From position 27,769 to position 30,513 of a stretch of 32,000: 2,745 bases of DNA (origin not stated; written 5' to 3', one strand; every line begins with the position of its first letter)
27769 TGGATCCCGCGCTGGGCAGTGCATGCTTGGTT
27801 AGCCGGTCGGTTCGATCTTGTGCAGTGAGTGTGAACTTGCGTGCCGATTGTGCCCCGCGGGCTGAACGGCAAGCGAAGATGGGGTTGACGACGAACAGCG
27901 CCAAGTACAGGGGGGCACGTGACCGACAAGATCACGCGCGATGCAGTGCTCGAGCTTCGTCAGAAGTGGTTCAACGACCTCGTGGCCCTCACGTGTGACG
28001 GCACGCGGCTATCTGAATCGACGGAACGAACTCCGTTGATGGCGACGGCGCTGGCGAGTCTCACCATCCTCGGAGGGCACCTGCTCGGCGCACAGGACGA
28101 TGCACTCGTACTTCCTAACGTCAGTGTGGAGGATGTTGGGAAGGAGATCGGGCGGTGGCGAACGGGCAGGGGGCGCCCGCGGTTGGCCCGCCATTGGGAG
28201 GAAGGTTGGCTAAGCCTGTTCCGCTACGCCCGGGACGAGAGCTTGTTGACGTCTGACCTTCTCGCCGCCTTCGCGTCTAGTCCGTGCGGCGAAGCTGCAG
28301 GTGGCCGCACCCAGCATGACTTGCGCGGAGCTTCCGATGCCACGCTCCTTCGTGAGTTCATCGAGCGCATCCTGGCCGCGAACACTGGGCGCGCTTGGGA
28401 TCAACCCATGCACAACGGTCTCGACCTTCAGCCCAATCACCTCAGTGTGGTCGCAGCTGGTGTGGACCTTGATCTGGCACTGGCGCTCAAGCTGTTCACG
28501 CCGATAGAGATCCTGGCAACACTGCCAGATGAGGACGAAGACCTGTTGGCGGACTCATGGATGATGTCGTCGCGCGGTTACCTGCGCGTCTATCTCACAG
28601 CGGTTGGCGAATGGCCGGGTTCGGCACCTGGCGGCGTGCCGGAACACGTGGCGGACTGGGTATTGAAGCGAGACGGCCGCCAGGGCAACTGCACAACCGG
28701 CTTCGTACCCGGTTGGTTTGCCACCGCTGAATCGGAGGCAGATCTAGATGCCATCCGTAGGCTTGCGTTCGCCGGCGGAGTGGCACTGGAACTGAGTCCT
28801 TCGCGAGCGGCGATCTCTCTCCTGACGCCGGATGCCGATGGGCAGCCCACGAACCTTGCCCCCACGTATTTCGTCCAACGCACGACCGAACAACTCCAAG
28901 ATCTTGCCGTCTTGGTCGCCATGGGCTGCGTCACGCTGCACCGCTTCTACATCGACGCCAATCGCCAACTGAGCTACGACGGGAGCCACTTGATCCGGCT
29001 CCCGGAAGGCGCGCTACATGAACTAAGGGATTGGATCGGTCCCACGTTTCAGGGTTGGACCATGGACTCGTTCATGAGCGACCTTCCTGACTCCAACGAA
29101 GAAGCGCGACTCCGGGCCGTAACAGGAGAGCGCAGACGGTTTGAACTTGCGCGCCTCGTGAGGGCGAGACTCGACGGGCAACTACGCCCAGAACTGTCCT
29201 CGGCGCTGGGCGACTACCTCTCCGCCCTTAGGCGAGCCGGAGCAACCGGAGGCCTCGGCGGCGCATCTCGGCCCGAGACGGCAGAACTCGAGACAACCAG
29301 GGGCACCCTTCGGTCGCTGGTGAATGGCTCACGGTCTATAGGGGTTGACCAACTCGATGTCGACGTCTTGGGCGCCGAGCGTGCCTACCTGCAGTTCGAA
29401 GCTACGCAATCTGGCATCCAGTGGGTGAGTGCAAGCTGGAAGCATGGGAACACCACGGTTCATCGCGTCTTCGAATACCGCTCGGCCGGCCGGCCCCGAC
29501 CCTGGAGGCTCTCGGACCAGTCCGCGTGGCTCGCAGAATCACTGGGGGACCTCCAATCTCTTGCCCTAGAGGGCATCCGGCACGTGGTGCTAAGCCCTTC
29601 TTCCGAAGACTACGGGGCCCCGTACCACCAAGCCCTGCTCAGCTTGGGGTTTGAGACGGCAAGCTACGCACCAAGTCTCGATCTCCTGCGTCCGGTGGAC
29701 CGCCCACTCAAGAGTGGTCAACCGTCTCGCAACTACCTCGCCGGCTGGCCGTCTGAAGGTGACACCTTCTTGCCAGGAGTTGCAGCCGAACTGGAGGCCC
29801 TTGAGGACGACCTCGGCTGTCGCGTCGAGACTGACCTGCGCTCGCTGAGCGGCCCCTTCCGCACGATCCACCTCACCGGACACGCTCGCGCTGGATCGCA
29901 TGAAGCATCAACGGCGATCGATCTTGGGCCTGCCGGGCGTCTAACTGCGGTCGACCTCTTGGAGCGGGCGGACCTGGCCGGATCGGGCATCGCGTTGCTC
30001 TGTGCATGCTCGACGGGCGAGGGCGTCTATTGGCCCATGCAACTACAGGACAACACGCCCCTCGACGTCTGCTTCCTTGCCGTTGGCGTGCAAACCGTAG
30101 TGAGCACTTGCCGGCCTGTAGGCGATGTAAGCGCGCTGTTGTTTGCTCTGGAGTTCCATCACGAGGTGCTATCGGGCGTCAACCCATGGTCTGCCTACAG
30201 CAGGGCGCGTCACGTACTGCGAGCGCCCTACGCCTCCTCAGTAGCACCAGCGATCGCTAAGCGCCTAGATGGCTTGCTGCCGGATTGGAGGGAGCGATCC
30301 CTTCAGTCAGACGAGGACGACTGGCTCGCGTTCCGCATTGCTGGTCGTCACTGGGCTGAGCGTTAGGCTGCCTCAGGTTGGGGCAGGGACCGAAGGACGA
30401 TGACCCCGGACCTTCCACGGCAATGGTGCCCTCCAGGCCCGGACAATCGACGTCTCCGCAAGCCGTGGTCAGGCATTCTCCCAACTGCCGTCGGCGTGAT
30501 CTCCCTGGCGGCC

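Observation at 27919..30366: Orphan 815-aa protein: intact CHAT (caspase-like) protease domain fused to an unrecognisable ~480-aa N-terminal region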

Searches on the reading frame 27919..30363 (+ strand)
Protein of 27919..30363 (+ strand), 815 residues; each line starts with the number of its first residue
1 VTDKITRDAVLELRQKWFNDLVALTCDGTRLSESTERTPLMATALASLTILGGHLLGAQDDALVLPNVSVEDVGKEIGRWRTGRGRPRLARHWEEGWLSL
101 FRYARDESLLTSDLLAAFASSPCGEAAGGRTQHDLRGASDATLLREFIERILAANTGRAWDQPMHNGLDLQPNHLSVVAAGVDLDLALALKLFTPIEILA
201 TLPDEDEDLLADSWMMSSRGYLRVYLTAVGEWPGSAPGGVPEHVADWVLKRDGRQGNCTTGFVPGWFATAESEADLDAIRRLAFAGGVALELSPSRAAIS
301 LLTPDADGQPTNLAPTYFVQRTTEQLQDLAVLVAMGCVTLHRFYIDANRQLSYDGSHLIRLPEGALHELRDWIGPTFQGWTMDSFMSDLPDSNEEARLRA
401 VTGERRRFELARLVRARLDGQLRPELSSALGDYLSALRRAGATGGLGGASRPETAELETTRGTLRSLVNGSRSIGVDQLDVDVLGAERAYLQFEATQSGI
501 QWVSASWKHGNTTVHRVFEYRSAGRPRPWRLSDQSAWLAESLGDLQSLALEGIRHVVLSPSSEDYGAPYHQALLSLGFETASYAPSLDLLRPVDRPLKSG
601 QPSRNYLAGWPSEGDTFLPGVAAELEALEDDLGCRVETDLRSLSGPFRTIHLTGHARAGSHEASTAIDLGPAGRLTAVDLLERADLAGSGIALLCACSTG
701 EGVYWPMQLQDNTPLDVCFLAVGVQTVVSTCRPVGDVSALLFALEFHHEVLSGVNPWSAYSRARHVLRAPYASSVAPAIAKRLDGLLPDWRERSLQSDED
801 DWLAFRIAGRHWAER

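Call 3: search_protein_families(library=pfam, proteins=[window:27919-30363:+], max_evalue=10)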
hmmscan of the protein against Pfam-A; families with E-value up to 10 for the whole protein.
window:27919-30363:+ (815 aa): 2 families
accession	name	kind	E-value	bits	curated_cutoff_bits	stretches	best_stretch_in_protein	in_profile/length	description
PF12770.12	CHAT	-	1.5e-13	51.3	24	1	580-805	56-284/289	CHAT domain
PF17713.6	DUF5558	-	0.13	13.2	25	1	416-472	23-83/127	Family of unknown function (DUF5558)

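Call 4: search_protein_families(library=padloc, proteins=[window:27919-30363:+], max_evalue=10)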
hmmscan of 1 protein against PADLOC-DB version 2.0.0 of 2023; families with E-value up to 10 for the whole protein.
window:27919-30363:+ (815 aa): 0 families

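Call 5: search_protein_families(library=ncbifam, proteins=[window:27919-30363:+], max_evalue=10)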
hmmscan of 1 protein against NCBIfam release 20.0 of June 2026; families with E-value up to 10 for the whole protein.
window:27919-30363:+ (815 aa): 0 families

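Call 6: find_homologous_proteins(query=window:27919-30363:+, max_evalue=0.001)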
Query window:27919-30363:+ (815 aa): 1 proteins with E <= 0.001 among 8000 candidates.
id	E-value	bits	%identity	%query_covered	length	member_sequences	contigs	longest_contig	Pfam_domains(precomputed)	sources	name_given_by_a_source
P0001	0.0e+0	1846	100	100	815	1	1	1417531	PF12770.13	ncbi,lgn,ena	-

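Call 9: find_encoding_contigs(protein=P0001, flank=10000, max_places=6)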
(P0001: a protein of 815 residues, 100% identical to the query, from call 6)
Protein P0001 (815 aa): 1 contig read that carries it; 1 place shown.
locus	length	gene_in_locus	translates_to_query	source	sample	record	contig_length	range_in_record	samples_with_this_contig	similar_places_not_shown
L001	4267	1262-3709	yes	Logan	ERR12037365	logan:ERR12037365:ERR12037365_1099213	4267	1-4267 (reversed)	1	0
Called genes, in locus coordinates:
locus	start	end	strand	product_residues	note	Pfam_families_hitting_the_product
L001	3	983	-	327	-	?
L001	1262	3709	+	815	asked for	PF12770:CHAT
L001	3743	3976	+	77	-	-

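Call 18: search_solved_structures(query=window:27919-30363:+, max_evalue=1, show_alignments=2)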
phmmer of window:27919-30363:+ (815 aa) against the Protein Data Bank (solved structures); distinct sequences matched with E-value up to 1: 1.
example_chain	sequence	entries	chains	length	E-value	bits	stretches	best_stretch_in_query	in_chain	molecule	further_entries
3lhx_A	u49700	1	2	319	0.19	13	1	511-564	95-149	Ketodeoxygluconokinase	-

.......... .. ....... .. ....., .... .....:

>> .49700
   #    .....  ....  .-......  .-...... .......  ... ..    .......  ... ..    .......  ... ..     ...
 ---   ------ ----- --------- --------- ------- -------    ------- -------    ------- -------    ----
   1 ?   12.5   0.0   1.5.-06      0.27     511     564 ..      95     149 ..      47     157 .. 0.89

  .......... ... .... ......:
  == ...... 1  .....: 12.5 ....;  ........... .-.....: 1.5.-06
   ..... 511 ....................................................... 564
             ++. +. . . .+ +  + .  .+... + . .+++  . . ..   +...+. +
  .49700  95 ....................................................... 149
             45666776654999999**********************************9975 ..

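Call 22: find_homologous_proteins(query=A1, max_evalue=0.001)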
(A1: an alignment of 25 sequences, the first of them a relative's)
Query A1 (25 sequences) (815 aa, profile of the alignment): 4 proteins with E <= 0.001 among 8000 candidates.
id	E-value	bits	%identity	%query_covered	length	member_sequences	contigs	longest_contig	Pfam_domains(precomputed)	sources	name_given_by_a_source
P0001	9.9e-237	806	100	100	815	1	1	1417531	PF12770.13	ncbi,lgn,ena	-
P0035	2.5e-14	71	35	16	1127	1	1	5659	PF12770.13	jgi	jgi:CHAT domain-containing protein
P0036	9.0e-5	39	50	4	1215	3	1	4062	PF12770.13,PF13374.13,PF20308.5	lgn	-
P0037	3.7e-4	37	27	25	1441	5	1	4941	PF00515.35,PF13424.13,PF14938.13,PF12770.13,PF13181.13,PF07719.24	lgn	-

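Call 25: list_cluster_members(proteins=[P0001, P0002, P0003, P0004, P0005, P0006, P0008, P0009, P0011, P0012])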
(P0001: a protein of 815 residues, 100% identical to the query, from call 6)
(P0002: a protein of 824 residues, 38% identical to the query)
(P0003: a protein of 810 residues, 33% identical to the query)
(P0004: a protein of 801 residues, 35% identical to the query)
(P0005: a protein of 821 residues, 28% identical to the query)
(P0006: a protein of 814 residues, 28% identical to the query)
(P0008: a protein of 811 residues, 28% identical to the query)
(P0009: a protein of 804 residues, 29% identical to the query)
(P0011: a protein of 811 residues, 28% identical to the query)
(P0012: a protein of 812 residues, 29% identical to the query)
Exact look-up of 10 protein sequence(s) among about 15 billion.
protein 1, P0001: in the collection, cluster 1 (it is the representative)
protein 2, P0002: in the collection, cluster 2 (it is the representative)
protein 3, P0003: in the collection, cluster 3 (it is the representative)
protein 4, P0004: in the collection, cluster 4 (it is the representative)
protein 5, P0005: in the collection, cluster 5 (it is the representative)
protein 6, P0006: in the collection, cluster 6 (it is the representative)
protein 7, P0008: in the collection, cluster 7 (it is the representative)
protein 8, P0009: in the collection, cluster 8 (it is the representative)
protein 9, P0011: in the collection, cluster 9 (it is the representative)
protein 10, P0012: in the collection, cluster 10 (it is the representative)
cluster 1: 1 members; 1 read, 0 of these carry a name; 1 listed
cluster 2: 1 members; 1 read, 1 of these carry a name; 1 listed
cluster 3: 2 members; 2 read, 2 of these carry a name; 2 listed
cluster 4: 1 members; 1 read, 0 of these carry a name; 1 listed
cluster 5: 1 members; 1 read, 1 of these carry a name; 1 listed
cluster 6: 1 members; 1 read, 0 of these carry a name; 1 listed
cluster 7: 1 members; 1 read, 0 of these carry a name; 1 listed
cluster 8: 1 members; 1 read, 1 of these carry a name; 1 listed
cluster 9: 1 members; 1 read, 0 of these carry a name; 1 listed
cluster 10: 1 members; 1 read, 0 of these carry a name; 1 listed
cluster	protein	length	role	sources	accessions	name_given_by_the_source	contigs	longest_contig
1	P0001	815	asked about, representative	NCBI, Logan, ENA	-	-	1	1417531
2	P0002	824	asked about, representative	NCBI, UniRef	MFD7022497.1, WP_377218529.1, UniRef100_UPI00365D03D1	CHAT domain-containing protein [Promicromonospora sukumoe] | CHAT domain-containing protein n=1 Tax=Promicromonospora sukumoe TaxID=88382 ...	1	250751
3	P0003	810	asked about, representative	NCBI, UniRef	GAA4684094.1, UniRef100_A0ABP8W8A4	hypothetical protein GCM10023226_21760 [Nocardioides nanhaiensis] | CHAT domain-containing protein n=2 Tax=Nocardioides nanhaiensis TaxID=1476871 ...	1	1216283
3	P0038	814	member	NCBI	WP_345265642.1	CHAT domain-containing protein [Nocardioides nanhaiensis]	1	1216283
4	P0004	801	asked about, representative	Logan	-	-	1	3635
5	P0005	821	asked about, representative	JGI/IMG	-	hypothetical protein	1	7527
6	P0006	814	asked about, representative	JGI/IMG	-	-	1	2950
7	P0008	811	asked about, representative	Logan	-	-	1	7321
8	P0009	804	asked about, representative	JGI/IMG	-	hypothetical protein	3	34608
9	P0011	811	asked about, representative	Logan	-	-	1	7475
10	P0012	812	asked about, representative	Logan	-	-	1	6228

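Call 29: find_encoding_contigs(protein=P0038, flank=10000, max_places=3)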
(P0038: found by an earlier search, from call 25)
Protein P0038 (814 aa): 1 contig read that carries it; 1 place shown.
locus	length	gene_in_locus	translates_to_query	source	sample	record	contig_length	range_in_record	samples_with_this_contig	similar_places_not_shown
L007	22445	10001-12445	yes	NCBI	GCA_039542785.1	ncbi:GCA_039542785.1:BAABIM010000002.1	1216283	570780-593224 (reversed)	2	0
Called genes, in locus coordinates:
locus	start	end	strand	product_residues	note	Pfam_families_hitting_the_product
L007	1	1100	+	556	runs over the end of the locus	PF05140:ResB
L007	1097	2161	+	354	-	PF01578:Cytochrom_C_asm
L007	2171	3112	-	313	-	PF14525:AraC_binding_2, PF12833:HTH_18, PF00165:HTH_AraC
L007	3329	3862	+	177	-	PF12973:Cupin_7, PF07883:Cupin_2 (faint)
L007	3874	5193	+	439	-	PF00083:Sugar_tr, PF07690:MFS_1, PF12832:MFS_1_like, PF03092:BT1 (faint), PF07690:MFS_1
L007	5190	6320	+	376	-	PF08240:ADH_N, PF16912:Glu_dehyd_C (weak), PF00107:ADH_zinc_N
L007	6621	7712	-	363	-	PF00580:UvrD-helicase (faint)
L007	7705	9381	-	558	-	PF02463:SMC_N (weak), PF13175:AAA_15, PF13476:AAA_23, PF13555:AAA_29 (faint), PF13175:AAA_15 (weak), PF13304:AAA_21 (weak), PF20469:OLD-like_TOPRIM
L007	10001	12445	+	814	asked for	PF12770:CHAT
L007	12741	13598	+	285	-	-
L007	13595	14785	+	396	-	PF01381:HTH_3, PF13560:HTH_31 (weak), PF06114:Peptidase_M78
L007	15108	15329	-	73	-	-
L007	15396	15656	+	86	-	PF14012:DUF4229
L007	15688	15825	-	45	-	-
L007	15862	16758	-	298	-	PF01040:UbiA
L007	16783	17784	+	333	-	PF00501:AMP-binding, PF13193:AMP-binding_C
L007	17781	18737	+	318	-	PF18374:Enolase_like_N, PF13378:MR_MLE_C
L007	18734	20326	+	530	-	PF02776:TPP_enzyme_N, PF02775:TPP_enzyme_C (weak)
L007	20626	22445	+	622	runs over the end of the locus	PF00999:Na_H_Exchanger, PF02148:zf-UBP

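Call 34: search_solved_structures(query=A1, max_evalue=10, show_alignments=3)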
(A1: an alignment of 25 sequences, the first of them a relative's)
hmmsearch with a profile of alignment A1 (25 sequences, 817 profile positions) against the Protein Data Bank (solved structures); distinct sequences matched with E-value up to 10: 3.
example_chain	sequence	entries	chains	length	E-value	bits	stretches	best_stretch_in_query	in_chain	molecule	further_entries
8rot_B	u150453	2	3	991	0.00011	24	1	687-744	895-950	CHAT domain-containing protein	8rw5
2k1f_A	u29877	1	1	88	0.084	14.4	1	476-525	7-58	CG4494-PA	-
4bkg_A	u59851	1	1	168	0.46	12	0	466-530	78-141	SMALL UBIQUITIN-RELATED MODIFIER 2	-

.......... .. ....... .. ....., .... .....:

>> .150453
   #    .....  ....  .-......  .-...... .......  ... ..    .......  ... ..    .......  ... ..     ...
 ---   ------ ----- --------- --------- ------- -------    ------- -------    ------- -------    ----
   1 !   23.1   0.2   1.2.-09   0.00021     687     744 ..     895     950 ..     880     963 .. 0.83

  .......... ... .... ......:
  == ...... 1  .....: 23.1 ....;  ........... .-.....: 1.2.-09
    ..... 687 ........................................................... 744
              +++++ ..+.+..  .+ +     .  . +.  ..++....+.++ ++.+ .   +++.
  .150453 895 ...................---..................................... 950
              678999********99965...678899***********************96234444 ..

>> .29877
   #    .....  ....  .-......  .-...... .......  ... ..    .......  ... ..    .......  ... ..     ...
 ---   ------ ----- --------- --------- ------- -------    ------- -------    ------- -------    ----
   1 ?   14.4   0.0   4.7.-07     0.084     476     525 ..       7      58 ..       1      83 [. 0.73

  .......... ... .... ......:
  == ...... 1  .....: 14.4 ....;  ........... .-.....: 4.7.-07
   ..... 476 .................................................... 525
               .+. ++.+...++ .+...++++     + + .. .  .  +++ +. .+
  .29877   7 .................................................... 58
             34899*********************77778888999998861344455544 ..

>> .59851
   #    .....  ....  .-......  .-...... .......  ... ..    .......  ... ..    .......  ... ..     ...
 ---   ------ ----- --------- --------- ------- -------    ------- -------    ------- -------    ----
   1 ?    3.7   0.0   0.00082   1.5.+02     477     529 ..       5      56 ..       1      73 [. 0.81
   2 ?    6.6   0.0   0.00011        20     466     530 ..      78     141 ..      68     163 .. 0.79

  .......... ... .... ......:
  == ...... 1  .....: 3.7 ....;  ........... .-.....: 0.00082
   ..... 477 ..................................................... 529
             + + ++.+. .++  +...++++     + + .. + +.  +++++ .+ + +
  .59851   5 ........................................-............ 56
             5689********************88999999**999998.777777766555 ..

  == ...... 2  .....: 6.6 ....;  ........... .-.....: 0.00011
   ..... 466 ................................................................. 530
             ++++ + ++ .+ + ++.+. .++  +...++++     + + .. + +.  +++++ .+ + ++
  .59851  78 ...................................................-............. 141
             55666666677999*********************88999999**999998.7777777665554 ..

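Call 35: search_protein_families(library=pfam, alignment_id=A1, max_evalue=1)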
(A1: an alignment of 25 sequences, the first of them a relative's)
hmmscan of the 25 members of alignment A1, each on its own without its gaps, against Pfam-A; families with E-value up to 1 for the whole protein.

A. member 1, P0001 (815 aa): 2 families
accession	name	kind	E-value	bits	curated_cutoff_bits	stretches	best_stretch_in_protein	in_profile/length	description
PF12770.12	CHAT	-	1.5e-13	51.3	24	1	580-805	56-284/289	CHAT domain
PF17713.6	DUF5558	-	0.13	13.2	25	1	416-472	23-83/127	Family of unknown function (DUF5558)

B. families by the number of members that match (of 25 scanned): 14 families
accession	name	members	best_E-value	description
PF12770.12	CHAT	25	3.4e-22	CHAT domain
PF01364.23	Peptidase_C25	1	0.048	Peptidase family C25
PF12710.13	HAD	1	0.075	haloacid dehalogenase-like hydrolase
PF10433.15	Beta-prop_RSE1_1st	1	0.085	RSE1/DDB1/CPSF1 first beta-propeller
PF25522.1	OB_cyt-4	1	0.093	Mitochondrial protein cyt-4, OB-fold domain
PF17713.6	DUF5558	1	0.13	Family of unknown function (DUF5558)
PF18216.6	N_formyltrans_C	1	0.14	N-formyltransferase dimerization C-terminal domain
PF06667.17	PspB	1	0.14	Phage shock protein B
PF21196.3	PcrA_UvrD_tudor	1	0.15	PcrA/UvrD tudor domain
PF06793.17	UPF0262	1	0.15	Uncharacterised protein family (UPF0262)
PF21847.1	DUF6906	1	0.2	Domain of unknown function (DUF6906)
PF17862.7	AAA_lid_3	1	0.22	AAA+ lid domain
PF06185.18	YecM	1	0.28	YecM protein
PF16965.11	CSG2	1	0.31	Ceramide synthase regulator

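Call 42: predict_structure(alignment_id=A1)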
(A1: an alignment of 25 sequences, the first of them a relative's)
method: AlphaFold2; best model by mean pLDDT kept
length: 815 residues; sequences in the alignment: 25
mean_pLDDT: 88.8   pTM: 0.86
mean pLDDT of the five models: 88.8, 87.6, 86.7, 86.5, 85.5
residues with pLDDT >= 90: 509; 70-90: 259; 50-70: 43; < 50: 4
segments of 3 or more residues with pLDDT < 50: none
pLDDT, mean of each block of 10 residues (from residue 1): 78 95 87 71 95 94 92 94 92 94 93 93 89 72 92 86 83 92 93 93 91 92 85 88 88 88 94 89 89 92 87 84 92 95 90 94 95 88 84 87 85 92 93 92 62 83 84 69 94 77 93 92 63 92 94 96 87 96 93 76 88 94 96 87 87 93 90 90 92 93 87 93 96 92 96 95 90 85 94 86 94 75
secondary structure, 60 per line:
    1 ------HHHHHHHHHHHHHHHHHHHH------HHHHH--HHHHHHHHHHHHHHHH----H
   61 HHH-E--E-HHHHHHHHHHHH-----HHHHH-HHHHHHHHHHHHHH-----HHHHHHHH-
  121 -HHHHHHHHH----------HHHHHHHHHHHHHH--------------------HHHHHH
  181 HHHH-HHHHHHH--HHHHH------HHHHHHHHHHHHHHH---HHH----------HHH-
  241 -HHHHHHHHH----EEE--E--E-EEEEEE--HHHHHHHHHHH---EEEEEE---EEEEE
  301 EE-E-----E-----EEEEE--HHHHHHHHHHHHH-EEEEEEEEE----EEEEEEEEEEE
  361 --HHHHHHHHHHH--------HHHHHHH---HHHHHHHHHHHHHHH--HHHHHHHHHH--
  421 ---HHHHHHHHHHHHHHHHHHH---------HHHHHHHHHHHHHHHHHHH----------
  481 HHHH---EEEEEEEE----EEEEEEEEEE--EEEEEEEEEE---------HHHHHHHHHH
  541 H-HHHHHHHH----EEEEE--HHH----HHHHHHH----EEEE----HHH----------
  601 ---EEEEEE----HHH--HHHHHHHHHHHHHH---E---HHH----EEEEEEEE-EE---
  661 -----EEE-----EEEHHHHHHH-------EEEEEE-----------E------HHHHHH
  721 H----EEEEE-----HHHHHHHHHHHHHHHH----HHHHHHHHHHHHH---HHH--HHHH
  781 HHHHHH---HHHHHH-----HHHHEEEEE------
elements in order (helices of 4 or more, strands of 3 or more residues): H7-26 H33-37 H40-55 H60-63 H70-81 H87-91 H93-106 H112-119 H122-130 H141-154 H175-184 H186-192 H195-199 H206-220 H242-250 E255-257 E265-270 H273-283 E287-292 E296-302 E316-320 H323-335 E337-345 E350-360 H363-373 H382-388 H392-406 H409-418 H424-442 H452-470 H481-484 E488-495 E500-509 E512-521 H531-541 H543-550 E555-559 H569-575 E580-583 E604-609 H619-632 E647-654 E666-668 E674-676 H677-683 E691-696 H715-721 E726-730 H736-751 H756-768 H777-786 H790-795 H801-804 E805-809
